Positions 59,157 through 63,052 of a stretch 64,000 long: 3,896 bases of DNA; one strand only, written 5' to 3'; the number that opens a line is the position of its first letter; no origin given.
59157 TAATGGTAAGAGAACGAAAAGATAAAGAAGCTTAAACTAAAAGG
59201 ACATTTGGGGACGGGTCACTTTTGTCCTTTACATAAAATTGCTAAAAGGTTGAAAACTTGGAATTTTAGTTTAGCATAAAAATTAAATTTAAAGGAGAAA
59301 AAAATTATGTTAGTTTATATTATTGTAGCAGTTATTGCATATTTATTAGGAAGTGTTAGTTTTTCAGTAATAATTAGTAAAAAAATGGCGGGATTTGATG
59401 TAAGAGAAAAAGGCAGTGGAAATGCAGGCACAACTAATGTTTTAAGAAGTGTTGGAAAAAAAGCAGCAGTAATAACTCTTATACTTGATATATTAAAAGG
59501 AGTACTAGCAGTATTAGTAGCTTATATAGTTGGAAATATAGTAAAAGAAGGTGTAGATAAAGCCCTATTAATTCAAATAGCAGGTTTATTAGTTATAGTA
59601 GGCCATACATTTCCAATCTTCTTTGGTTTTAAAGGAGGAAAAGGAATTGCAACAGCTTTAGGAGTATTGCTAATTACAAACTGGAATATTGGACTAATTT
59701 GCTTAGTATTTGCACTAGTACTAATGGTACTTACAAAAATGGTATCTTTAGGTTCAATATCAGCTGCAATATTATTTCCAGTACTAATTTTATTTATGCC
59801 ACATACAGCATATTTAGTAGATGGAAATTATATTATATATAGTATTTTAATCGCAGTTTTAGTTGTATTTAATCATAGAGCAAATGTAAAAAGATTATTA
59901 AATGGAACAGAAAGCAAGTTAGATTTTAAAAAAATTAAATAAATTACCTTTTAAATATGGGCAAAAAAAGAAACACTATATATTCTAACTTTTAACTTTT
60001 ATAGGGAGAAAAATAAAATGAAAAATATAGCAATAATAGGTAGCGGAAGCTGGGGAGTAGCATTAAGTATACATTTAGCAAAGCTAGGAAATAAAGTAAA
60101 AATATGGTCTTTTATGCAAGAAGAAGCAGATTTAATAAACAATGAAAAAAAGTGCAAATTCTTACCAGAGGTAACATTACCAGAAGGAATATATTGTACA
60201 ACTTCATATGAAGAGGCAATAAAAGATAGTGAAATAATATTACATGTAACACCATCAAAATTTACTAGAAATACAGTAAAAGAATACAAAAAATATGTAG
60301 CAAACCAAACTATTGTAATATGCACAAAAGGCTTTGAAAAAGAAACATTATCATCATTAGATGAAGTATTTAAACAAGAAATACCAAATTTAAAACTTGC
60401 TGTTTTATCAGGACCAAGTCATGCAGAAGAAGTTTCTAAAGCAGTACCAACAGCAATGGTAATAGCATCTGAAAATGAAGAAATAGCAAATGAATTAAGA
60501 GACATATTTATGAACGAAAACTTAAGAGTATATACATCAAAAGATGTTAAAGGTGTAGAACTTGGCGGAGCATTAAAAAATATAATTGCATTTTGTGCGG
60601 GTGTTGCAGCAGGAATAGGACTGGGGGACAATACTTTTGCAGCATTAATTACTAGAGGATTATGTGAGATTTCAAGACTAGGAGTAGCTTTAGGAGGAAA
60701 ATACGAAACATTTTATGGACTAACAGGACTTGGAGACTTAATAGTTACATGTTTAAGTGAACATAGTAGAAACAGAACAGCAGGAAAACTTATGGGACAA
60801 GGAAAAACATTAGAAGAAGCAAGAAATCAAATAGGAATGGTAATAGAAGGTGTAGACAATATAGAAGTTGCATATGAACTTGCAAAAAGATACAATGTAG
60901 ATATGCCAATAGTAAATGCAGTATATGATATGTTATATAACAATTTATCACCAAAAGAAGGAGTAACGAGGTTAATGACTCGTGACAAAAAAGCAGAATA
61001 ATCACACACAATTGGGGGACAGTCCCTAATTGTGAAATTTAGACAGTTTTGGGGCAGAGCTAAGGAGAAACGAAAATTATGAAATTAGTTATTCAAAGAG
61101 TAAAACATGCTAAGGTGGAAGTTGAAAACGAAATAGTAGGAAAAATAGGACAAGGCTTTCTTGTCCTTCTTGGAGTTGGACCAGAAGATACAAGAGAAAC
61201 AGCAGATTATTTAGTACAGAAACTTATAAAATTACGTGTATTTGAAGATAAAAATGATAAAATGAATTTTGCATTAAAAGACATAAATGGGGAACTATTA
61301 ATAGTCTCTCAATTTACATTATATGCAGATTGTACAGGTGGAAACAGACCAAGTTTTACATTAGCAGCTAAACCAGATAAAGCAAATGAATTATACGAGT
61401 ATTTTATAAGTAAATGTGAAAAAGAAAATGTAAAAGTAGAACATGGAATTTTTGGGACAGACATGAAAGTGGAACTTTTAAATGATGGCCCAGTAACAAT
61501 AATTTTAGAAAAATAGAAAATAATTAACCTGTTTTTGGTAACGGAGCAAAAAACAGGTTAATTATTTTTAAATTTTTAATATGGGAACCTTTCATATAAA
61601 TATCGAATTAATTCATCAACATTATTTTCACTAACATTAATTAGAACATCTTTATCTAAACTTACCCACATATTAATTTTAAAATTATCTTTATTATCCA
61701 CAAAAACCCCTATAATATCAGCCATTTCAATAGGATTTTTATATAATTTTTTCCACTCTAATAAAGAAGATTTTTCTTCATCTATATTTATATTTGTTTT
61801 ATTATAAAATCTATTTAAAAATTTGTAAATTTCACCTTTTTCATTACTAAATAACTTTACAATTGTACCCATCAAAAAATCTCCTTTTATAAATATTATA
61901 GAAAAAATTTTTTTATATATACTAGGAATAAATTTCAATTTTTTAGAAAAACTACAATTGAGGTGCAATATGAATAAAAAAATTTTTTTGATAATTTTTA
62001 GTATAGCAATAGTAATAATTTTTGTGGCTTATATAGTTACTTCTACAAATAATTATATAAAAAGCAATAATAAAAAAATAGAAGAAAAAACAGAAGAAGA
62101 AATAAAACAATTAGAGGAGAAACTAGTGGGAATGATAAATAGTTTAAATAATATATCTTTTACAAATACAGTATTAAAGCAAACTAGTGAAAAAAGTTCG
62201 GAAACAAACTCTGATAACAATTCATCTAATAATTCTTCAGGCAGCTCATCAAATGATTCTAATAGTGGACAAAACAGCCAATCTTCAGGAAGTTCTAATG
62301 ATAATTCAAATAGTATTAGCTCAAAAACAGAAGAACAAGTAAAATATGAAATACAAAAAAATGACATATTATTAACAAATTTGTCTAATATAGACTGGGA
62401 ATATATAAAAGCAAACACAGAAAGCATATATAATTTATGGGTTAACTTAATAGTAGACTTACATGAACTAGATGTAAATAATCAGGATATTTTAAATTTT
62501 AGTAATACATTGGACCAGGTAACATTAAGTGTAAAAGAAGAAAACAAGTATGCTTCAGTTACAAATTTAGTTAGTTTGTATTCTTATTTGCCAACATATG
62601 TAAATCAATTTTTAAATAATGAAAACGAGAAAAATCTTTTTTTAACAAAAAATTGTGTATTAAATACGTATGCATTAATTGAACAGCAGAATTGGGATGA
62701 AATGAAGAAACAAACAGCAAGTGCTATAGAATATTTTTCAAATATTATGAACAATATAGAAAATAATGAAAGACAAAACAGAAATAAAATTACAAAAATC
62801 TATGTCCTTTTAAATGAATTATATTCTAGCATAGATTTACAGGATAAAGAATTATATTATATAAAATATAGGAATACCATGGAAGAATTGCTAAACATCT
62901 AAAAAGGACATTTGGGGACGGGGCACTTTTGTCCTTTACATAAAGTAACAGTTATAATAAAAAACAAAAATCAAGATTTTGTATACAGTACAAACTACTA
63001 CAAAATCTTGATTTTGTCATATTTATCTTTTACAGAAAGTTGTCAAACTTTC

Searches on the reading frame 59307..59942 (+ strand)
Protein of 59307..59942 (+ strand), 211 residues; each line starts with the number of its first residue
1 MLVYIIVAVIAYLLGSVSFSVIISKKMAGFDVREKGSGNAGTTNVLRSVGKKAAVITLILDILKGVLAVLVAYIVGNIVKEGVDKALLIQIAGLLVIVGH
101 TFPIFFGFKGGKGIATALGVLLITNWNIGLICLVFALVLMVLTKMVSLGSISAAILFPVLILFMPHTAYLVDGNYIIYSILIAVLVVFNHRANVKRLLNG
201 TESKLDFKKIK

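Call 43: search_protein_families(library=pfam, proteins=[window:59307-59942:+], max_evalue=0.00001)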
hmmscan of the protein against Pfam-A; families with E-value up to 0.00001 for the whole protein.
window:59307-59942:+ (211 aa): 1 family
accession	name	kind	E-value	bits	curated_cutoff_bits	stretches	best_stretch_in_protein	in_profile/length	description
PF02660.20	G3P_acyltransf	-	2.8e-55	187.3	24.1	1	10-197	1-164/164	Glycerol-3-phosphate acyltransferase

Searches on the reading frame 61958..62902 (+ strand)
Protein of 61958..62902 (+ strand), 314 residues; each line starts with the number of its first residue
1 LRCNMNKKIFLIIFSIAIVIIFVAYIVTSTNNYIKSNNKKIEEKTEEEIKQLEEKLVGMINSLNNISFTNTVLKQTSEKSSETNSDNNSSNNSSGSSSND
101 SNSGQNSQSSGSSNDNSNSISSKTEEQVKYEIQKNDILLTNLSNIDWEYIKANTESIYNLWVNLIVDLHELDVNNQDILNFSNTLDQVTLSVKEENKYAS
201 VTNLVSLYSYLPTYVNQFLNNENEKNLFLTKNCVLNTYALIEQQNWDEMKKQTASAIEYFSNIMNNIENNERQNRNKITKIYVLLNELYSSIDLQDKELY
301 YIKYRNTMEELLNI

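Call 30: find_encoding_contigs(protein=window:61958-62902:+, flank=1500, max_places=10)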
Protein window:61958-62902:+ (314 aa): no gene with exactly this product is on record in the collection.

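Call 37: find_encoding_contigs(protein=window:61970-62902:+, flank=1500, max_places=10)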
Protein window:61970-62902:+ (310 aa): 4 contigs read that carry it; 2 places shown.
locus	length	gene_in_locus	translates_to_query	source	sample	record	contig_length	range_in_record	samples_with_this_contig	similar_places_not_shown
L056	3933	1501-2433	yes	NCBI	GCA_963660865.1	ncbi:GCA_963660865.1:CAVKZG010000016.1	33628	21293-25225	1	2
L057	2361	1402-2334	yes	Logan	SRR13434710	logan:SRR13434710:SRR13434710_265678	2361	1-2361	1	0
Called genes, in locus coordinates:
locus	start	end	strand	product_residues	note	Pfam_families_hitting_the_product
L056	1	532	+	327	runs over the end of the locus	PF01210:NAD_Gly3P_dh_N, PF02558:ApbA (faint), PF03807:F420_oxidored (weak), PF07479:NAD_Gly3P_dh_C, PF20618:GPD_NAD_C_bact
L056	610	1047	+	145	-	PF02580:Tyr_Deacylase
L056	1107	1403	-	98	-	-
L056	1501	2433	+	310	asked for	-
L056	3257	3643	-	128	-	PF00849:PseudoU_synth_2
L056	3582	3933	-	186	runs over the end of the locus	PF00849:PseudoU_synth_2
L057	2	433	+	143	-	?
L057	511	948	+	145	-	PF02580:Tyr_Deacylase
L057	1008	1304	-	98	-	-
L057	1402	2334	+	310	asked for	-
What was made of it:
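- Tried and rejected: The ATG-start version worked (call 37) and showed E3 unchanged in a second assembly.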
